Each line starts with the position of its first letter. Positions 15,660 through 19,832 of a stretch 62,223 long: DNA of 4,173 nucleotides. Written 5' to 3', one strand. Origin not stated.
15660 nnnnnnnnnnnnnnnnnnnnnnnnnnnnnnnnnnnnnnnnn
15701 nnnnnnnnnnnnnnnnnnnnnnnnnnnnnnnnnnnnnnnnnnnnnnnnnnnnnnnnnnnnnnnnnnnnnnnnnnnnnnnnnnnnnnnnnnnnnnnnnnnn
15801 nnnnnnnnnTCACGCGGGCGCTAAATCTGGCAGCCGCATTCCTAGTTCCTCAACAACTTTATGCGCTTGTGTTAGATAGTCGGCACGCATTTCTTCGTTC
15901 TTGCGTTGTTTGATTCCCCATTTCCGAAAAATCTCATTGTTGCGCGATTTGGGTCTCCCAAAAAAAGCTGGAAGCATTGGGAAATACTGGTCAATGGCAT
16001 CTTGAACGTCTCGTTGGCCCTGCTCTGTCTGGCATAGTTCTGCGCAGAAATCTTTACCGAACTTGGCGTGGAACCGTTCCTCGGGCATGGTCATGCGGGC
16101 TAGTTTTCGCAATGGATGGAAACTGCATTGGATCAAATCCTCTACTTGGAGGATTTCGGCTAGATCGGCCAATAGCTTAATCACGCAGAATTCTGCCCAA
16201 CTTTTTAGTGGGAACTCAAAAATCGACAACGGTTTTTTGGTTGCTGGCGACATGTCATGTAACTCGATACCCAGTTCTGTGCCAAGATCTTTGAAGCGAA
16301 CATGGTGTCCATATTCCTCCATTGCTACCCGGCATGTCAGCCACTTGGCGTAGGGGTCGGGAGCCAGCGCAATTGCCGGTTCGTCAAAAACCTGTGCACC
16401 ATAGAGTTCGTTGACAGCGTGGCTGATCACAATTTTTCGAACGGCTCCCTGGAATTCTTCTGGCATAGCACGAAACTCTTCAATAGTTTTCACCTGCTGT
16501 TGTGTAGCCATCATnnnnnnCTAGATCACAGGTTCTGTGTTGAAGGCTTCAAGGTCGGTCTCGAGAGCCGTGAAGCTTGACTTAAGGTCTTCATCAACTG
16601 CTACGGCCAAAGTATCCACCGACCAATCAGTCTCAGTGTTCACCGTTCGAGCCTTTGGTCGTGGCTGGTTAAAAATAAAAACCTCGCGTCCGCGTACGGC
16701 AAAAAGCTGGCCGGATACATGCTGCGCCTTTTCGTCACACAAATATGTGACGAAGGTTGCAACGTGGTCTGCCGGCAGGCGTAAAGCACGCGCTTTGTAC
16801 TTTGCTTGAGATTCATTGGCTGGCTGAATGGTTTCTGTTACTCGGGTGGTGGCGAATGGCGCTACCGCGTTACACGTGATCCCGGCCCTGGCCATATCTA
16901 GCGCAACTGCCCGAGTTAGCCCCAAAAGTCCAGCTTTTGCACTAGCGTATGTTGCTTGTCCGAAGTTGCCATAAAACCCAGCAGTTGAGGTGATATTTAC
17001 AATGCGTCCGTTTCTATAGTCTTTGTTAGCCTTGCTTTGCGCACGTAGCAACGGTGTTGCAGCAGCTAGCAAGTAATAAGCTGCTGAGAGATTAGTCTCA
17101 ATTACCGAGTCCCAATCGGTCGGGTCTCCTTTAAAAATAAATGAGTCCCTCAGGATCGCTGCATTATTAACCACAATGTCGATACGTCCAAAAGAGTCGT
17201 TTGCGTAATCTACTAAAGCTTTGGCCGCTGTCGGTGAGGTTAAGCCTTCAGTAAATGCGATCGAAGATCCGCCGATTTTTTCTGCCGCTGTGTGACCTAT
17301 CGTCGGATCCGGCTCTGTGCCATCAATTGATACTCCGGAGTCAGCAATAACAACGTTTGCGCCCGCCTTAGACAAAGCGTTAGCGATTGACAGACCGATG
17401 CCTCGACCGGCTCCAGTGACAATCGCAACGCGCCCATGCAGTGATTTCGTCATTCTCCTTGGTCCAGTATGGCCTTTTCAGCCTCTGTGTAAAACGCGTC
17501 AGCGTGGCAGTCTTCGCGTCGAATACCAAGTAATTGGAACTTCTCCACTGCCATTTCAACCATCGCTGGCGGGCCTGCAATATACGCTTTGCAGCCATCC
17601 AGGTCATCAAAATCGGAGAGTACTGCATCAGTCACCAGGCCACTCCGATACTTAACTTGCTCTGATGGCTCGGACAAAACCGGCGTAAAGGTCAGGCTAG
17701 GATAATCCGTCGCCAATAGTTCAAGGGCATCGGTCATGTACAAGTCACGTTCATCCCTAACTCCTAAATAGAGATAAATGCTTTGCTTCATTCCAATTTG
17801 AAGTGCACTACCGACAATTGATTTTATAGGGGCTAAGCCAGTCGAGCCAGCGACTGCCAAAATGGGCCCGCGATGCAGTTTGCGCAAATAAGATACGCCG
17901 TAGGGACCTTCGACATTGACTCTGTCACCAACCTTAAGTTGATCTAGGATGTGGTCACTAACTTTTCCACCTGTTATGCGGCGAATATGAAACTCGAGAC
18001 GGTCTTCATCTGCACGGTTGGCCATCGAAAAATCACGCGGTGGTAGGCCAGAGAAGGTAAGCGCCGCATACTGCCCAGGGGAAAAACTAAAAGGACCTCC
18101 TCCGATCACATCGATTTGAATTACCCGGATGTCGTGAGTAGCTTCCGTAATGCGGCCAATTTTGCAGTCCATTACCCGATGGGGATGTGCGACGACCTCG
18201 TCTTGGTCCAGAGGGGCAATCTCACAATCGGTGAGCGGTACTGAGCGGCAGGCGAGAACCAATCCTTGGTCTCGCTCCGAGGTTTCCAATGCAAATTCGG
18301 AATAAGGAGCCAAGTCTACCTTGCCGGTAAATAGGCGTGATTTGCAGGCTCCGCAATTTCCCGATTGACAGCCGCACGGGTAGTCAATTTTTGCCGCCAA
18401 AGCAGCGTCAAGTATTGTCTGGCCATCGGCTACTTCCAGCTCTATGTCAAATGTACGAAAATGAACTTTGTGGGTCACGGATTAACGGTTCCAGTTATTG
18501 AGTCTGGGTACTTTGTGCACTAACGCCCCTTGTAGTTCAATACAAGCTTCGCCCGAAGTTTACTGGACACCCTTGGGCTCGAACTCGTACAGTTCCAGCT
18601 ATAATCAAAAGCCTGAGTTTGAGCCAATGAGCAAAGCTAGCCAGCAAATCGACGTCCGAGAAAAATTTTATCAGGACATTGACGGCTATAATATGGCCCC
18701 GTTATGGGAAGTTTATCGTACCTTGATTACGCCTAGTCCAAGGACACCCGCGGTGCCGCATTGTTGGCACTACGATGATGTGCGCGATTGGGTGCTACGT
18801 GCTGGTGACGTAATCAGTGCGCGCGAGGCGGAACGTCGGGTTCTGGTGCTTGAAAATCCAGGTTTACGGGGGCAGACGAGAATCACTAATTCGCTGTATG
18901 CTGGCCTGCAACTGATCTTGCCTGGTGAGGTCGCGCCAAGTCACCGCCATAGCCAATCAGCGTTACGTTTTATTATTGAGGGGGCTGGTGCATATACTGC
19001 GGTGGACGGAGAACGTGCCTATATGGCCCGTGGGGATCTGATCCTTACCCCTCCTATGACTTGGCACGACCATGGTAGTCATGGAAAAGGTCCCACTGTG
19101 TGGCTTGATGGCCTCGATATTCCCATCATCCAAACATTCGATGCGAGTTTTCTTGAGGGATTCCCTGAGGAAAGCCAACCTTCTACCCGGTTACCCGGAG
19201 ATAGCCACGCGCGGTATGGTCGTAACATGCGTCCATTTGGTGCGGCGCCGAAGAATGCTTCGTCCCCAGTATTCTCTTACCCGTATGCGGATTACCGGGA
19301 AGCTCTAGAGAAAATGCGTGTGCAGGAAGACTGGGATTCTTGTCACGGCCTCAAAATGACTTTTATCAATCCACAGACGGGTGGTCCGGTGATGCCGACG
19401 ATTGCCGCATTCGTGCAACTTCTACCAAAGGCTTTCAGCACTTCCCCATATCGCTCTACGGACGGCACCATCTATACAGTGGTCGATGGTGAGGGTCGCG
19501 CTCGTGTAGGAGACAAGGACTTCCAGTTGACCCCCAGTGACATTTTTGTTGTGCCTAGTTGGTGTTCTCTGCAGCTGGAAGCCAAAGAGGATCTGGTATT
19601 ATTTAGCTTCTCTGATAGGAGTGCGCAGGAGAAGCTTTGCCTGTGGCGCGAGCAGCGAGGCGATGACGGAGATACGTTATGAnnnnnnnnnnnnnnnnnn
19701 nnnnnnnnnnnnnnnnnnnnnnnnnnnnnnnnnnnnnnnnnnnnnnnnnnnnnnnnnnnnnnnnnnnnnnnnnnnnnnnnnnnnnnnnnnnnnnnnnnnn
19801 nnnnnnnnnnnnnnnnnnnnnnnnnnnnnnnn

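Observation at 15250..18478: Minimal PaaA/BoxB-like di-iron oxygenase operon without the usual partner subunits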

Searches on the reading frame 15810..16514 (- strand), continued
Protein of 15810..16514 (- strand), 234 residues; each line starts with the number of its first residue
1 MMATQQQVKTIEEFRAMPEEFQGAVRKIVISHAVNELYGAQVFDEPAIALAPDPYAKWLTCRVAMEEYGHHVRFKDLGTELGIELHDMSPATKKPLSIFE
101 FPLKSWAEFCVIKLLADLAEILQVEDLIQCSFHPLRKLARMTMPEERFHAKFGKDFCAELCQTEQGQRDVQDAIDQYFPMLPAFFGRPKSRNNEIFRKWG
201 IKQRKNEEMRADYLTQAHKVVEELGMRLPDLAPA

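Call 94: search_dna_similar(query=window:15810-16514:-, collection=plasmids, mode=protein, max_rows=60, max_evalue=1e-10, rows=spread)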
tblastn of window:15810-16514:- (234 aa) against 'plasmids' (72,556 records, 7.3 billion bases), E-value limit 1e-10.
Records with a match: 343; places in all: 379; records where one place covers at least 80% of the query: 339.
Best place of each record, by identity: <60% 343.
By first word of the organism name: Ralstonia 133; Sinorhizobium 65; Pseudosulfitobacter 18; Paracoccus 17; Rhizobium 11; Alteromonas 11; Haloferax 8; Thermus 7; Azospirillum 4; Ruegeria 3; and 43 more.
By predicted mobility (MOB-suite, as given by PLSDB): mobilizable 166; non-mobilizable 162; conjugative 15.
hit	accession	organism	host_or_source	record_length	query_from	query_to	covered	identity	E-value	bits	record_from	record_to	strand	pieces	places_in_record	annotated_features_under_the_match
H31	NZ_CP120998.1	Streptomyces sp. Mut1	-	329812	3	232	98%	29.6%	3e-14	79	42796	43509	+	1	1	Phenylacetic acid catabolic protein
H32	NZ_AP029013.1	Ralstonia pseudosolanacearum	-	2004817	11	230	94%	30.7%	3e-17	87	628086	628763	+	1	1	none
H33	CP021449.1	Ralstonia solanacearum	sesame seedling,cell culture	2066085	11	230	94%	30.3%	9e-17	86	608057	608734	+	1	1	transposase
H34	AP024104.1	Ralstonia solanacearum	-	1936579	11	230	94%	30.3%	9e-17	86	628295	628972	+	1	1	paaA_2: phenylacetate-CoA oxygenase subunit PaaA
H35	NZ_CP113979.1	Ralstonia pseudosolanacearum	Cucurbita maxima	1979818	11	230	94%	30.3%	9e-17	86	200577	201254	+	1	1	none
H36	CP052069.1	Ralstonia solanacearum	tomato,cell culture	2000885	11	230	94%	30.3%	9e-17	86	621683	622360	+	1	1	none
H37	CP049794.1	Ralstonia solanacearum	whole organism,isolated from the ...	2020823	11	230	94%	30.3%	9e-17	86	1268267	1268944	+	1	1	paaA: 1,2-phenylacetyl-CoA epoxidase subunit A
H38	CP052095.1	Ralstonia solanacearum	tomato,cell culture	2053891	11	230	94%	30.3%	9e-17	86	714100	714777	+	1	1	none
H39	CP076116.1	Ralstonia solanacearum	cell culture,wilting pepper (C. annuum) ...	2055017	11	230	94%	30.3%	9e-17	86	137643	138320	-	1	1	paaA: 1,2-phenylacetyl-CoA epoxidase subunit A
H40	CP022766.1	Ralstonia solanacearum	Solanum tuberosum,single cell,Potato ...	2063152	11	230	94%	30.3%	9e-17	86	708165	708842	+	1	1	phenylacetate-CoA oxygenase subunit PaaA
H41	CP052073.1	Ralstonia solanacearum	tomato,cell culture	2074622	11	230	94%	30.3%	9e-17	86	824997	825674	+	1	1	none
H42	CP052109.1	Ralstonia solanacearum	tomato,cell culture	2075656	11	230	94%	30.3%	9e-17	86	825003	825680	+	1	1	paaA: 1,2-phenylacetyl-CoA epoxidase subunit A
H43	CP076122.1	Ralstonia solanacearum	Solanum muricatum,cell culture,stem,stem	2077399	11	230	94%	30.3%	9e-17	86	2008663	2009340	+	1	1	paaA: 1,2-phenylacetyl-CoA epoxidase subunit A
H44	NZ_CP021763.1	Ralstonia pseudosolanacearum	Solanum lycopersicum,Tomato with ...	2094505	11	230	94%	30.3%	9e-17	86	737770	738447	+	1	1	none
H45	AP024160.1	Ralstonia solanacearum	Zingiber officinale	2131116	11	230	94%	30.3%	9e-17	86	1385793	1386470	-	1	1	paaA_2: phenylacetate-CoA oxygenase subunit PaaA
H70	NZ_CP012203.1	Alteromonas macleodii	-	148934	7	230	96%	27.4%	1e-18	118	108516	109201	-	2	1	Phenylacetic acid catabolic protein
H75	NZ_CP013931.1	Alteromonas mediterranea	seawater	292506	7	230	96%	26.8%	1e-25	111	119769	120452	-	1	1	Phenylacetic acid catabolic protein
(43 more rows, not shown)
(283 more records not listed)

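Call 95: get_annotated_region(hit=H75, flank=9000)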
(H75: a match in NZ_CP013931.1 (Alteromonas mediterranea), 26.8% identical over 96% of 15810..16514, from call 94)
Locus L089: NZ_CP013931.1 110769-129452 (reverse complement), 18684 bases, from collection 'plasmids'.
description: Alteromonas mediterranea strain U10 plasmid pAMED10_300, complete sequence
organism: Alteromonas mediterranea (NCBI taxid 314275)
taxonomy: Bacteria; Pseudomonadota; Gammaproteobacteria; Alteromonadales; Alteromonadaceae; Alteromonas; Alteromonas mediterranea
host: -; source: seawater; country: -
typing (MOB-suite, as given by PLSDB): conjugative; replicon rep_cluster_1371; relaxase MOBP; mating-pair formation MPF_I
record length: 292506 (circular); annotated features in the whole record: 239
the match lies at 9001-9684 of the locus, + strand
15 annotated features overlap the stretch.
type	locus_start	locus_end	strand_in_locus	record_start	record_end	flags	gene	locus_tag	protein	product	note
CDS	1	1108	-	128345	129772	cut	-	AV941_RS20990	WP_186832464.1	IS4 family transposase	-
CDS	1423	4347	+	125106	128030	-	-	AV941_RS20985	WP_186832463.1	Tn3 family transposase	-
CDS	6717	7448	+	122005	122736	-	-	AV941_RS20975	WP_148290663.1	Tn3 family transposase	GO:0006313 - DNA transposition [Evidence IEA]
CDS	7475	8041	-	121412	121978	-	-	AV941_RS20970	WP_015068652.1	recombinase family protein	GO:0006310 - DNA recombination [Evidence IEA]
CDS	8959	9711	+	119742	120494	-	-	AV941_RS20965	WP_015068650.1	Phenylacetic acid catabolic protein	GO:0010124 - phenylacetate catabolic process [Evidence IEA]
CDS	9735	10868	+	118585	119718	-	-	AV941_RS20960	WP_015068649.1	radical SAM protein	-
CDS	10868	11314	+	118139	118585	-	-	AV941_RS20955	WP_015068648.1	MaoC family dehydratase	-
CDS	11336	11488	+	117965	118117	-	-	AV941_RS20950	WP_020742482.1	hypothetical protein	-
CDS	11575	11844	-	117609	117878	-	-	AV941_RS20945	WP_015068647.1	response regulator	GO:0000160 - phosphorelay signal transduction system [Evidence IEA]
CDS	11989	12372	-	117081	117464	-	-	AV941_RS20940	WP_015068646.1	J517_1871 family lipoprotein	-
CDS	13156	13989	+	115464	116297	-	-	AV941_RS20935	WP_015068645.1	hypothetical protein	-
CDS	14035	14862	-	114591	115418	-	-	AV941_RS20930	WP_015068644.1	hypothetical protein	-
CDS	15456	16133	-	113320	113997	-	-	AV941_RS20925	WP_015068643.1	hypothetical protein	-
CDS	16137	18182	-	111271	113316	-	-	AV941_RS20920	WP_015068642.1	hypothetical protein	-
CDS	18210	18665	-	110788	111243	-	-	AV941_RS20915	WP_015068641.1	hypothetical protein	-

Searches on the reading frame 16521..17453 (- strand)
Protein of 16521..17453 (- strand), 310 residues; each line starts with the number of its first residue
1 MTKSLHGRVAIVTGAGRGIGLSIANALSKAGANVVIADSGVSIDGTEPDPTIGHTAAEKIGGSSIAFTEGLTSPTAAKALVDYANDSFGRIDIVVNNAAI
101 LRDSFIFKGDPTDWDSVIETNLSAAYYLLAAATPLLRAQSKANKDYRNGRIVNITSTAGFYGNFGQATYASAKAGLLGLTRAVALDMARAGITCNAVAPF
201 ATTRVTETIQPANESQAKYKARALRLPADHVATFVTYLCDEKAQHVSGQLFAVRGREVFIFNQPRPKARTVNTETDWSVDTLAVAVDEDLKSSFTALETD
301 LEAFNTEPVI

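Call 3: search_protein_families(library=pfam, proteins=[window:16521-17453:-], max_evalue=0.01)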
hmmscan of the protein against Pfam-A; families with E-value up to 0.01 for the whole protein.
window:16521-17453:- (310 aa): 3 families
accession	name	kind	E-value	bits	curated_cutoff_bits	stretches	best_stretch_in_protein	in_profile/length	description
PF00106.31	adh_short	-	2.5e-41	141.8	26.6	1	8-212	1-190/195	short chain dehydrogenase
PF13561.12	adh_short_C2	-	2.5e-37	129.2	27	1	14-253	1-231/236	Enoyl-(Acyl carrier protein) reductase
PF08659.16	KR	-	1.6e-11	44.9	22.6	1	11-178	4-158/180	KR domain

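Call 4: search_protein_families(library=ncbifam, proteins=[window:16521-17453:-], max_evalue=0.01)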
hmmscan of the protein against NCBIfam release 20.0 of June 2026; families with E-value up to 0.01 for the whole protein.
window:16521-17453:- (310 aa): 217 families (the best 25 are shown)
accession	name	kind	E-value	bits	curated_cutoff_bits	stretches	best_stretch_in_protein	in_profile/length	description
NF005861.0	PRK07791.1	subfamily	1.4e-62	211.8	373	1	4-291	3-289/300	SDR family oxidoreductase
NF005862.0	PRK07792.1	equivalog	5.7e-60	203.1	414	1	2-287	8-285/307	3-oxoacyl-ACP reductase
TIGR01830.1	3oxo_ACP_reduc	equivalog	2.5e-52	178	297.75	1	10-255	1-236/239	3-oxoacyl-[acyl-carrier-protein] reductase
NF006110.0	PRK08261.1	equivalog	2.3e-50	171.8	410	1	2-257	209-450/454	3-oxoacyl-ACP reductase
NF004198.0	PRK05653.1-3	equivalog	7.4e-49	166.4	296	1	2-255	2-244/248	3-oxoacyl-ACP reductase FabG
NF004197.0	PRK05653.1-1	equivalog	2.5e-48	164.9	332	1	1-255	1-244/249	3-oxoacyl-ACP reductase FabG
NF009466.0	PRK12826.1-2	subfamily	7.4e-44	150.1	222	1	8-257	4-244/248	3-oxoacyl-ACP reductase FabG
NF009464.0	PRK12824.1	subfamily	9.6e-44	149.9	269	1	8-255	3-240/245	3-oxoacyl-ACP reductase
NF052558.1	MBtsdlDhBudC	equivalog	7.2e-43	146.9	270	1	6-264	2-248/250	meso-2,3-butanediol dehydrogenase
TIGR01829.1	AcAcCoA_reduct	subfamily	9.4e-43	146.6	302.1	1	8-255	1-238/242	acetoacetyl-CoA reductase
NF005559.1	PRK07231.1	subfamily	2.7e-42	145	215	1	5-255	2-245/249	glucose 1-dehydrogenase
NF009093.0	PRK12429.1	subfamily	2.8e-42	144.8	258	1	4-254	2-253/259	3-hydroxybutyrate dehydrogenase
NF009546.0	PRK12935.1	equivalog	2.2e-40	138.8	418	1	4-255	3-243/247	acetoacetyl-CoA reductase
TIGR01963.1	PHB_DH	subfamily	1.9e-39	135.5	307.05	1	8-252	2-247/255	3-hydroxybutyrate dehydrogenase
NF004791.0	PRK06138.1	equivalog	3.8e-39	134.5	312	1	4-255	2-247/252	SDR family oxidoreductase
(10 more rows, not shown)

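Call 22: search_solved_structures(query=window:16521-17453:-, max_evalue=1e-20)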
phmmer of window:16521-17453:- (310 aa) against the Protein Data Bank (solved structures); distinct sequences matched with E-value up to 1e-20: 149 (the best 60 are shown).
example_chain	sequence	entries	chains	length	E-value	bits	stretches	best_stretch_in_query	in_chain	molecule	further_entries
2et6_A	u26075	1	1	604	1.1e-68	235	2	7-253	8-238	(3R)-hydroxyacyl-CoA dehydrogenase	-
2hq1_A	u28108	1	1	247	1.9e-42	148.9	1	5-255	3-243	Glucose/ribitol dehydrogenase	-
7ulh_A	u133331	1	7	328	9.4e-41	143.3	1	1-290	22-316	Short chain dehydrogenase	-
4kzp_A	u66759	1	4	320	2.1e-39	139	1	5-286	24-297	Oxidoreductase, short chain dehydrogenase/reductase family protein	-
3qlj_A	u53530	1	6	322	4.8e-39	137.8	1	6-260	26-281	Short chain dehydrogenase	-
1gz6_A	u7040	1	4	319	2.1e-38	135.6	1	6-253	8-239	ESTRADIOL 17 BETA-DEHYDROGENASE 4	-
2uvd_A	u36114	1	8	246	2.4e-38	135.5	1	5-256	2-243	3-OXOACYL-(ACYL-CARRIER-PROTEIN) REDUCTASE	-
1zbq_A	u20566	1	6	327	3.2e-38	135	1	6-253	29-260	17-beta-hydroxysteroid dehydrogenase 4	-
3tzk_A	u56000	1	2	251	8.6e-38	133.6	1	4-256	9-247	3-oxoacyl-[acyl-carrier protein] reductase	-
4wjz_A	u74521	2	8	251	1.6e-37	132.7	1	4-256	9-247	3-oxoacyl-[acyl-carrier-protein] reductase FabG | 3-oxoacyl-[acyl-carrier protein] reductase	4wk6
7lg9_A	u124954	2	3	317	2.3e-37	132.2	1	2-285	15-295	3-ketoacyl-ACP reductase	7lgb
3op4_A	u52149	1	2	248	2.8e-37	132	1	4-256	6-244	3-oxoacyl-[acyl-carrier protein] reductase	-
3rro_A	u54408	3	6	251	2.9e-37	131.9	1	4-256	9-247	3-ketoacyl-(acyl-carrier-protein) reductase | 3-oxoacyl-[acyl-carrier protein] reductase | 3-oxoacyl-[acyl-carrier-protein] reductase FabG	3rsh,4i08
3u09_A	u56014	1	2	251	4.6e-37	131.3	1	4-256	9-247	3-oxoacyl-[acyl-carrier-protein] reductase FabG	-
3tzh_A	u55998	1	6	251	5.3e-37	131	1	4-256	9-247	3-oxoacyl-[acyl-carrier protein] reductase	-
3oml_A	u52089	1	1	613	1.4e-35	126.4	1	6-244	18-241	Peroxisomal Multifunctional Enzyme Type 2, CG3415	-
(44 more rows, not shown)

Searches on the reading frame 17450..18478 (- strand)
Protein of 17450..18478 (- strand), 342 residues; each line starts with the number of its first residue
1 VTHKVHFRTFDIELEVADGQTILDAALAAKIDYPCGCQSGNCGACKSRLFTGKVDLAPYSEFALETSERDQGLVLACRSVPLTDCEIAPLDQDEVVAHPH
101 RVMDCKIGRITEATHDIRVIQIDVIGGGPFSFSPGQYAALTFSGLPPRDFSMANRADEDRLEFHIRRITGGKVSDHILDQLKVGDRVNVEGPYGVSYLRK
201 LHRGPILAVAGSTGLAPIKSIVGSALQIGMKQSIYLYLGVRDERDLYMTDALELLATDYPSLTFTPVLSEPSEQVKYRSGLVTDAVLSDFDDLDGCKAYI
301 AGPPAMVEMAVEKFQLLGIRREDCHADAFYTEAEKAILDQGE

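Call 3: search_protein_families(library=pfam, proteins=[window:17450-18478:-], max_evalue=0.01)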
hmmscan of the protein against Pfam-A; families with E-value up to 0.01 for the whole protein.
window:17450-18478:- (342 aa): 3 families
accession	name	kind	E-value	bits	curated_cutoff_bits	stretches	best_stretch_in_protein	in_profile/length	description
PF00175.26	NAD_binding_1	-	4.9e-19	69.4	22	1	209-311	2-108/109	Oxidoreductase NAD-binding domain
PF00111.32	Fer2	-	1.4e-14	54.2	21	1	11-81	7-76/77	2Fe-2S iron-sulfur cluster binding domain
PF00970.30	FAD_binding_6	-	1.6e-09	38.5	21.1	1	105-195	2-96/99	Oxidoreductase FAD-binding domain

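Call 4: search_protein_families(library=ncbifam, proteins=[window:17450-18478:-], max_evalue=0.01)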
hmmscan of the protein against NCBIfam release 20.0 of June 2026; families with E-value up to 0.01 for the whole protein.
window:17450-18478:- (342 aa): 24 families
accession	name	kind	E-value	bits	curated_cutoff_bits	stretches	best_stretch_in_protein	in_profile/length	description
NF040810.1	BenC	equivalog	9.7e-56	189.3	430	1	15-330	16-331/333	benzoate 1,2-dioxygenase electron transfer component BenC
NF045803.1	MethMoxFADbindMmoC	equivalog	4.3e-52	177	500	1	11-330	13-341/343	aromatic/alkene monooxygenase hydroxylase FAD-binding subunit MmoC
NF005963.0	PRK08051.1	equivalog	2.5e-47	161.2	230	1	103-329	4-230/233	NAD(P)H-flavin reductase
NF008822.0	PRK11872.1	equivalog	1.5e-42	145.9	402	1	1-310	1-316/341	anthranilate 1,2-dioxygenase electron transfer component AntC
NF052252.1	flav_redu_LuxG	exception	5.8e-38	130.4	340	1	103-329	1-229/232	flavin mononucleotide reductase LuxG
TIGR02160.1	PA_CoA_Oxy5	hypoth_equivalog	7.9e-35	120.3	420.8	2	128-334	29-246/352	1,2-phenylacetyl-CoA epoxidase subunit PaaE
NF004317.0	PRK05713.1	equivalog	1.6e-26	93.3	338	1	13-331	10-310/312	iron-sulfur-binding ferredoxin reductase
NF007964.0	PRK10684.1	equivalog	5.5e-23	81.4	383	2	107-333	14-241/333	NADH oxidoreductase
TIGR01941.1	nqrF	equivalog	3.8e-22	78.8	295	2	167-329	236-403/405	NADH:ubiquinone reductase (Na(+)-transporting) subunit F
NF009805.0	PRK13289.1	equivalog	1.6e-20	73.4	432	1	130-333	183-396/399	NO-inducible flavohemoprotein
NF058606.1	GlBtMonoRdsGbcB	equivalog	4.7e-18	65.2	500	2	3-87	278-360/362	glycine betaine monooxygenase reductase subunit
TIGR02911.1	sulfite_red_B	equivalog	7.6e-18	64.5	288.6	1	135-325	34-220/261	anaerobic sulfite reductase subunit AsrB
NF006220.0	PRK08345.1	subfamily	3.8e-16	59.2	395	1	122-319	33-241/294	cytochrome-c3 hydrogenase subunit gamma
NF040830.1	sulfhyd_ShyC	equivalog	1e-15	57.7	600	1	100-312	9-228/288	NAD(P)-dependent hydrogenase/sulfhydrogenase 2 subunit gamma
NF000796.0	PRK00054.1-1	equivalog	2.4e-12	46.7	224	1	103-254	4-139/254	dihydroorotate dehydrogenase electron transfer subunit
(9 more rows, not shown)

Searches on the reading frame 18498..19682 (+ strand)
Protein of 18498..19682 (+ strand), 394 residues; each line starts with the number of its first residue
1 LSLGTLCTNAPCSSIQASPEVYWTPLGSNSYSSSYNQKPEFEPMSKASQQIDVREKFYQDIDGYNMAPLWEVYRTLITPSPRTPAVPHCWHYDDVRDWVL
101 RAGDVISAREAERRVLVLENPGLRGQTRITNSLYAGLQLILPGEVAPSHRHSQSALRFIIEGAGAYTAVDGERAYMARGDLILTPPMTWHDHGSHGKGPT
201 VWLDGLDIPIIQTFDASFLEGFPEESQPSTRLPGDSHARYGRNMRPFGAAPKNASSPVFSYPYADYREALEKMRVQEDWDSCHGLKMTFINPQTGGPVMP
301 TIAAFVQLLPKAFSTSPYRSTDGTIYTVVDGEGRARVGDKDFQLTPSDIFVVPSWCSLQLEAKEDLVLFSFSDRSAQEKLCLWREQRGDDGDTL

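Call 3: search_protein_families(library=pfam, proteins=[window:18498-19682:+], max_evalue=0.01)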
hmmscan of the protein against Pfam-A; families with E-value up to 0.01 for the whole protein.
window:18498-19682:+ (394 aa): 5 families
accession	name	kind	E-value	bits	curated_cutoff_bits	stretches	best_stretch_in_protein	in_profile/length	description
PF07883.17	Cupin_2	-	1.1e-24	86.3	27.2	2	137-204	2-68/70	Cupin domain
PF02311.25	AraC_binding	-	5.9e-11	42.7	21.1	1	142-199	12-68/135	AraC-like ligand binding domain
PF05899.18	Cupin_3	-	0.00063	19.8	23.5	0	326-364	29-68/74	EutQ-like cupin domain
PF03079.20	ARD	-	0.0011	19.6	27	1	149-190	88-133/157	ARD/ARD' family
PF24647.1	Phage_blade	-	0.0097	16.4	27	0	52-77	33-58/60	Phage blade protein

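Call 4: search_protein_families(library=ncbifam, proteins=[window:18498-19682:+], max_evalue=0.01)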
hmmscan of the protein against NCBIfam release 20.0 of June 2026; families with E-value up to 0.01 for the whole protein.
window:18498-19682:+ (394 aa): 3 families
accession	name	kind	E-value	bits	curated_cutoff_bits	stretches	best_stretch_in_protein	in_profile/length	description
TIGR02272.1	gentisate_1_2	equivalog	2.8e-159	529.5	442.1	1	54-387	3-336/336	gentisate 1,2-dioxygenase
NF049978.1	AminoSalDhMabB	equivalog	3.3e-73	247.1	650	1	55-390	2-338/351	5-aminosalicylate 1,2-dioxygenase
NF049940.1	MandnitrLy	equivalog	0.00031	20.5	140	1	143-195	45-97/130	(R)-mandelonitrile lyase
